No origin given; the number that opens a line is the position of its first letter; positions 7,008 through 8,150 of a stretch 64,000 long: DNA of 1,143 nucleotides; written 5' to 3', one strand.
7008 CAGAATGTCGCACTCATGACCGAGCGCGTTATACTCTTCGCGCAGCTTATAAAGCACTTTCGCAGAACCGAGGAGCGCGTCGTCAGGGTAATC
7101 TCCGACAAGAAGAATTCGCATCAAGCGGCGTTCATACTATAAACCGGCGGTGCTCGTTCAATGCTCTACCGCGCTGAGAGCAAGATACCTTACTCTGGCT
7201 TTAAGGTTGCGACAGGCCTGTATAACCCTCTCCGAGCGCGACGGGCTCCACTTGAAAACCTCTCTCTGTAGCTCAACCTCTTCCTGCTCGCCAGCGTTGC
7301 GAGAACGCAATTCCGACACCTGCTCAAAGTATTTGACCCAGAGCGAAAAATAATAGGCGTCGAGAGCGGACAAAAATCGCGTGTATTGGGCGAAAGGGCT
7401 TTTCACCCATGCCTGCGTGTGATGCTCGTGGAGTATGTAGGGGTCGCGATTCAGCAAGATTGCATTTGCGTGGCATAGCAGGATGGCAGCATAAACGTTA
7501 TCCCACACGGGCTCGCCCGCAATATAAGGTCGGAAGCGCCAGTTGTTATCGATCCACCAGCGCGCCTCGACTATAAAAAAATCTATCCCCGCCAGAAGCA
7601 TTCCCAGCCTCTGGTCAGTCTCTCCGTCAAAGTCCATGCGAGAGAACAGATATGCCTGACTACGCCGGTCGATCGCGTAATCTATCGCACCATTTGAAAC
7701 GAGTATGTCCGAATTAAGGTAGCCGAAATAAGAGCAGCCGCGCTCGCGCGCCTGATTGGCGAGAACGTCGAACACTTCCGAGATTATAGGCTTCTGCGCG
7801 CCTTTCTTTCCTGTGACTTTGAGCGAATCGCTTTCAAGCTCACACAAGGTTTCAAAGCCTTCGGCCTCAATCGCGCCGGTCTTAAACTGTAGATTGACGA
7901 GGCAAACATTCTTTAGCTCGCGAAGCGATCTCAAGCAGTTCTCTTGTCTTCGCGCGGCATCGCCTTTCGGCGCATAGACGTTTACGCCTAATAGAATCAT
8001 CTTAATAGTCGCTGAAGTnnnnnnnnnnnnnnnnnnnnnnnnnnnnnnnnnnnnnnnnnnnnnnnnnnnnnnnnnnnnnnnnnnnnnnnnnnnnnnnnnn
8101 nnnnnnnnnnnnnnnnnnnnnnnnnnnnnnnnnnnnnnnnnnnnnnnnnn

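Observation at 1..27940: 28-kb single-strand polysaccharide cluster with 12 predicted glycosyltransferases and 7 methyltransferases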

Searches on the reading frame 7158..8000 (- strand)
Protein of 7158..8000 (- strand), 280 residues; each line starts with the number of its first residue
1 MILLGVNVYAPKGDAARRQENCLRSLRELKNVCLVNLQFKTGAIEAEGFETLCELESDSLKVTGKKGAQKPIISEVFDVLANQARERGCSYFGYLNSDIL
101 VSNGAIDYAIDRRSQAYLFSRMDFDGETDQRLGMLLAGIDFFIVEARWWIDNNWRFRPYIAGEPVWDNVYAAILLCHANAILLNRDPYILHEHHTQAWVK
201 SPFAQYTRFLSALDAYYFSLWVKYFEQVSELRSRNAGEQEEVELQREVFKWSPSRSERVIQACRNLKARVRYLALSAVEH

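Call 4: search_protein_families(library=pfam, proteins=[window:7158-8000:-], max_evalue=0.01)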
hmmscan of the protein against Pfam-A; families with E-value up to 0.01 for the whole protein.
window:7158-8000:- (280 aa): 0 families

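Call 18: search_protein_families(library=ncbifam, proteins=[window:7158-8000:-], max_evalue=0.01)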
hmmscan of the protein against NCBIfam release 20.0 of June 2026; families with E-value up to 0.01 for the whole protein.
window:7158-8000:- (280 aa): 0 families

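Call 30: search_solved_structures(query=window:7158-8000:-, max_evalue=10)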
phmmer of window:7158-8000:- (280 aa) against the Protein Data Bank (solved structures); distinct sequences matched with E-value up to 10: 0.

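Call 32: find_homologous_proteins(query=window:7158-8000:-, max_evalue=0.001)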
Query window:7158-8000:- (280 aa): 123 proteins with E <= 0.001 among 1084 candidates; the best 120 are listed.
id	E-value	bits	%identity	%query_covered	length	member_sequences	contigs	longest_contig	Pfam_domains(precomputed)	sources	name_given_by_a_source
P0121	3.2e-174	596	92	100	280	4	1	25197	-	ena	-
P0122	2.4e-169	580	91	100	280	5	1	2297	-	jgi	jgi:hypothetical protein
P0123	3.7e-165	566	88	100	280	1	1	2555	-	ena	-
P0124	1.2e-114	400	61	99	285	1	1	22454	-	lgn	-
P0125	1.0e-102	361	58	100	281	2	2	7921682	-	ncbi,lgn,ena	ncbi:MAG: hypothetical protein WBV94_19520 [Blastocatellia bacterium]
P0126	2.2e-101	357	60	98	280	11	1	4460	-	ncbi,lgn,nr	ncbi:MAG TPA: hypothetical protein VLR90_12405 [Blastocatellia bacterium]|nr:hypothetical protein [B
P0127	2.7e-99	350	56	98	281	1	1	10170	-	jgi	jgi:hypothetical protein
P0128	1.4e-98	348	55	99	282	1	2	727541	-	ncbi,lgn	-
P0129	8.6e-98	345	54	99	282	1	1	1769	-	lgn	-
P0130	1.9e-91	324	54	97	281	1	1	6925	-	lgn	-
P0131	4.3e-89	317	56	97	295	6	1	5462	-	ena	-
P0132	1.6e-88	315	54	98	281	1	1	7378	-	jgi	jgi:hypothetical protein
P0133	3.5e-88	314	54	98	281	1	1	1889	-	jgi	jgi:hypothetical protein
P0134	4.7e-88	313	55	98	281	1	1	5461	-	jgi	jgi:hypothetical protein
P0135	3.8e-87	310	62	78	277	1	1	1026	-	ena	-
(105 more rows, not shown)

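Call 33: find_encoding_contigs(protein=P0121, flank=10000, max_places=4)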
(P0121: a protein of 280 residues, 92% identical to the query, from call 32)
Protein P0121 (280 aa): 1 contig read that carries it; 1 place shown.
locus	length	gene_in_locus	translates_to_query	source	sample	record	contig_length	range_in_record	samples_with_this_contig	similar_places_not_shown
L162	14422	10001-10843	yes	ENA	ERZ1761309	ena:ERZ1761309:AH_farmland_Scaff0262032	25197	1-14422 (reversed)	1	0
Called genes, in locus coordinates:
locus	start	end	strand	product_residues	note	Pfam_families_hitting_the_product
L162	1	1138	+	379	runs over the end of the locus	PF13439:Glyco_transf_4, PF20706:GT4-conflict, PF00534:Glycos_transf_1, PF13692:Glyco_trans_1_4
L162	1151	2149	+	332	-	PF13489:Methyltransf_23, PF08241:Methyltransf_11, PF08242:Methyltransf_12 (weak), PF13649:Methyltransf_25 (faint)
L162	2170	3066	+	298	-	PF00535:Glycos_transf_2, PF13641:Glyco_tranf_2_3 (faint)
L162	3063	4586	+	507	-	-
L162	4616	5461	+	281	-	PF05050:Methyltransf_21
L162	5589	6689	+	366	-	PF13579:Glyco_trans_4_4 (weak), PF13439:Glyco_transf_4, PF13692:Glyco_trans_1_4, PF00534:Glycos_transf_1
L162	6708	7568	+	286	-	PF02475:TRM5-TYW2_MTfase (weak), PF05050:Methyltransf_21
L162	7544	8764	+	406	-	PF20706:GT4-conflict, PF00534:Glycos_transf_1, PF13692:Glyco_trans_1_4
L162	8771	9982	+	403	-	-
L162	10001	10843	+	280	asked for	-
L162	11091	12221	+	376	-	PF13439:Glyco_transf_4 (faint), PF20706:GT4-conflict, PF00534:Glycos_transf_1, PF13692:Glyco_trans_1_4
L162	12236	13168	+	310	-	PF00535:Glycos_transf_2, PF13641:Glyco_tranf_2_3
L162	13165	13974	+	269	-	PF02475:TRM5-TYW2_MTfase (weak), PF05050:Methyltransf_21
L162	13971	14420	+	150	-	?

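Call 34: find_encoding_contigs(protein=P0125, flank=10000, max_places=3)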
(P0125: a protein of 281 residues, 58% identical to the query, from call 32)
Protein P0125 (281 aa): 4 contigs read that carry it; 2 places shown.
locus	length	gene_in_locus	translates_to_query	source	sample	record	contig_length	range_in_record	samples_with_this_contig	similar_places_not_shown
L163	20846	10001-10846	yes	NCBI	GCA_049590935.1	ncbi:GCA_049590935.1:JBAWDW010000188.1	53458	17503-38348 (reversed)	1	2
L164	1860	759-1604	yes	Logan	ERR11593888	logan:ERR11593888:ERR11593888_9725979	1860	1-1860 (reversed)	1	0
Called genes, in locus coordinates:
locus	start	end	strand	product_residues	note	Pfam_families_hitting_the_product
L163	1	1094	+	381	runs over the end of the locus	PF20706:GT4-conflict, PF13439:Glyco_transf_4, PF13579:Glyco_trans_4_4 (weak), PF00534:Glycos_transf_1, PF13692:Glyco_trans_1_4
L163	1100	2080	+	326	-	PF13489:Methyltransf_23, PF08241:Methyltransf_11 (weak), PF08242:Methyltransf_12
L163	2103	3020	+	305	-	PF00535:Glycos_transf_2, PF13641:Glyco_tranf_2_3 (weak)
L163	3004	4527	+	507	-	-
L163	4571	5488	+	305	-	PF13489:Methyltransf_23, PF07021:MetW, PF08241:Methyltransf_11, PF08242:Methyltransf_12, PF13649:Methyltransf_25, PF13847:Methyltransf_31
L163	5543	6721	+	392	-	PF00534:Glycos_transf_1, PF13692:Glyco_trans_1_4, PF20706:GT4-conflict (faint)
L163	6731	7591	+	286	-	PF02475:TRM5-TYW2_MTfase (weak), PF05050:Methyltransf_21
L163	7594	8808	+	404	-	PF13439:Glyco_transf_4 (weak), PF20706:GT4-conflict, PF00534:Glycos_transf_1, PF13692:Glyco_trans_1_4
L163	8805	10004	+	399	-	PF13439:Glyco_transf_4 (weak)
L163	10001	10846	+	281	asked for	-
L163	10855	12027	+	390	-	PF13439:Glyco_transf_4 (weak), PF20706:GT4-conflict, PF00534:Glycos_transf_1, PF13692:Glyco_trans_1_4, PF13524:Glyco_trans_1_2 (weak)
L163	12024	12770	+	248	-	PF13489:Methyltransf_23, PF05175:MTS (weak), PF13847:Methyltransf_31, PF08241:Methyltransf_11 (weak), PF08242:Methyltransf_12, PF13649:Methyltransf_25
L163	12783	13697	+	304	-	PF00535:Glycos_transf_2, PF13641:Glyco_tranf_2_3, PF13632:Glyco_trans_2_3 (faint)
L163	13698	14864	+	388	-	PF13439:Glyco_transf_4, PF20706:GT4-conflict (weak), PF00534:Glycos_transf_1, PF13692:Glyco_trans_1_4, PF13524:Glyco_trans_1_2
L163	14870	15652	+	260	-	PF07021:MetW (faint), PF13489:Methyltransf_23, PF13847:Methyltransf_31, PF08241:Methyltransf_11, PF08242:Methyltransf_12, PF13649:Methyltransf_25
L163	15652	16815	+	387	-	PF13579:Glyco_trans_4_4, PF13439:Glyco_transf_4, PF20706:GT4-conflict (weak), PF00534:Glycos_transf_1, PF13692:Glyco_trans_1_4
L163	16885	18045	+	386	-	PF13439:Glyco_transf_4, PF13477:Glyco_trans_4_2, PF13579:Glyco_trans_4_4, PF00534:Glycos_transf_1, PF13692:Glyco_trans_1_4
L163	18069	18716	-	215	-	-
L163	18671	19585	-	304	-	PF05114:MbnB_TglH_ChrH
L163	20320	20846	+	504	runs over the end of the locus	PF00953:Glycos_transf_4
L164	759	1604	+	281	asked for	-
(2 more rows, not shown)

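Call 47: predict_structure(alignment_id=A1)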
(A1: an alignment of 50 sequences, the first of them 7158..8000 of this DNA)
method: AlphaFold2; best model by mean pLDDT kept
length: 280 residues; sequences in the alignment: 50
mean_pLDDT: 96.0   pTM: 0.93
mean pLDDT of the five models: 96.0, 96.0, 95.9, 95.6, 95.3
residues with pLDDT >= 90: 267; 70-90: 10; 50-70: 3; < 50: 0
segments of 3 or more residues with pLDDT < 50: none
pLDDT, mean of each block of 10 residues (from residue 1): 97 95 98 98 95 97 94 99 98 98 97 95 97 95 99 98 95 98 97 82 95 97 97 95 97 96 97 89
secondary structure, 60 per line:
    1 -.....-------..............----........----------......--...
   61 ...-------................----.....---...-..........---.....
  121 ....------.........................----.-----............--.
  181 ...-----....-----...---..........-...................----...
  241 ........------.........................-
elements in order: E2-6 H14-27 E32-39 E50-55 H59-63 H73-86 E91-95 E99-101 H103-112 E116-124 E131-145 H146-155 H166-177 E180-183 E189-192 H204-213 H215-233 H238-248 H255-279

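Call 59: search_solved_structures(query=A1, max_evalue=10)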
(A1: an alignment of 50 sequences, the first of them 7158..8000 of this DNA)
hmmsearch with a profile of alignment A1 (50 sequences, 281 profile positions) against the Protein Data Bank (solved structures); distinct sequences matched with E-value up to 10: 2.
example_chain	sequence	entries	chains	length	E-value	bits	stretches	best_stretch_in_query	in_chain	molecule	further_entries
7pu4_A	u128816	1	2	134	0.46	12.9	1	78-188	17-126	Ribose ABC transporter, periplasmic ribose-binding protein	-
7qsq_A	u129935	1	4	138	0.8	12.1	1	78-146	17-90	Ribose ABC transporter, periplasmic ribose-binding protein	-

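Call 65: fold_search(model_id=the predicted structure, library=pdb)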
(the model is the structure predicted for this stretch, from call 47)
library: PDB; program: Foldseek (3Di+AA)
matches with E <= 10: 1120; with E <= 0.001: 103
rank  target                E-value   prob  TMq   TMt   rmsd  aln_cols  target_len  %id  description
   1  5hea_A                8.1e-08  1.00  0.42  0.43  12.1       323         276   11  CgT structure in hexamer (released 2016-08-31)
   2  8viw_A                2.4e-06  1.00  0.45  0.25   8.2       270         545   10  Cryo-EM structure of heparosan synthase 2 from Pasteurella multocida with polysaccharide in the GlcNAc-T active site (released 2024-07-24)
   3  8bz5_B                6.1e-06  1.00  0.48  0.25  13.2       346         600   12  Crystal structure of the L. monocytogenes RmlT in complex with HEPES (released 2023-12-27)
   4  8bz6_B                1.0e-05  1.00  0.41  0.21   9.4       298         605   12  Crystal structure of the L. monocytogenes RmlT in complex with UDP-glucose (released 2023-12-27)
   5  8bz7_A                1.2e-05  1.00  0.50  0.26  10.7       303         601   11  Crystal structure of the L. monocytogenes RmlT in complex with TDP-rhamnose (released 2023-12-27)
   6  5tzi                  1.5e-05  1.00  0.48  0.41   6.7       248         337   13  Crystal structure of S. aureus TarS 1-349 (released 2017-01-04)
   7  8bz5_A                1.5e-05  1.00  0.48  0.25  11.4       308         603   11  Crystal structure of the L. monocytogenes RmlT in complex with HEPES (released 2023-12-27)
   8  8vh7_A                1.6e-05  1.00  0.45  0.26   8.0       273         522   11  Crystal structure of heparosan synthase 2 from Pasteurella multocida at 1.98 A (released 2024-07-24)
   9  8bz8_E                1.6e-05  1.00  0.49  0.25  13.3       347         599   10  Crystal structure of the L. monocytogenes RmlT D198A variant in complex with TDP-rhamnose (released 2023-12-27)
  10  8bz7_B                1.8e-05  1.00  0.44  0.23  12.0       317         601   12  Crystal structure of the L. monocytogenes RmlT in complex with TDP-rhamnose (released 2023-12-27)
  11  8bz8_B                2.1e-05  1.00  0.45  0.23  14.3       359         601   10  Crystal structure of the L. monocytogenes RmlT D198A variant in complex with TDP-rhamnose (released 2023-12-27)
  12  8bz7_C                2.6e-05  1.00  0.43  0.22  14.6       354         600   10  Crystal structure of the L. monocytogenes RmlT in complex with TDP-rhamnose (released 2023-12-27)
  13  6h1j_C                2.8e-05  1.00  0.46  0.42   6.0       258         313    8  TarP native (released 2018-09-26)
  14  8vh7_B                3.1e-05  1.00  0.44  0.26   8.0       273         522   11  Crystal structure of heparosan synthase 2 from Pasteurella multocida at 1.98 A (released 2024-07-24)
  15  8vh8_D                3.1e-05  1.00  0.44  0.26   8.1       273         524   10  Crystal structure of heparosan synthase 2 from Pasteurella multocida at 2.85 A (released 2024-09-04)
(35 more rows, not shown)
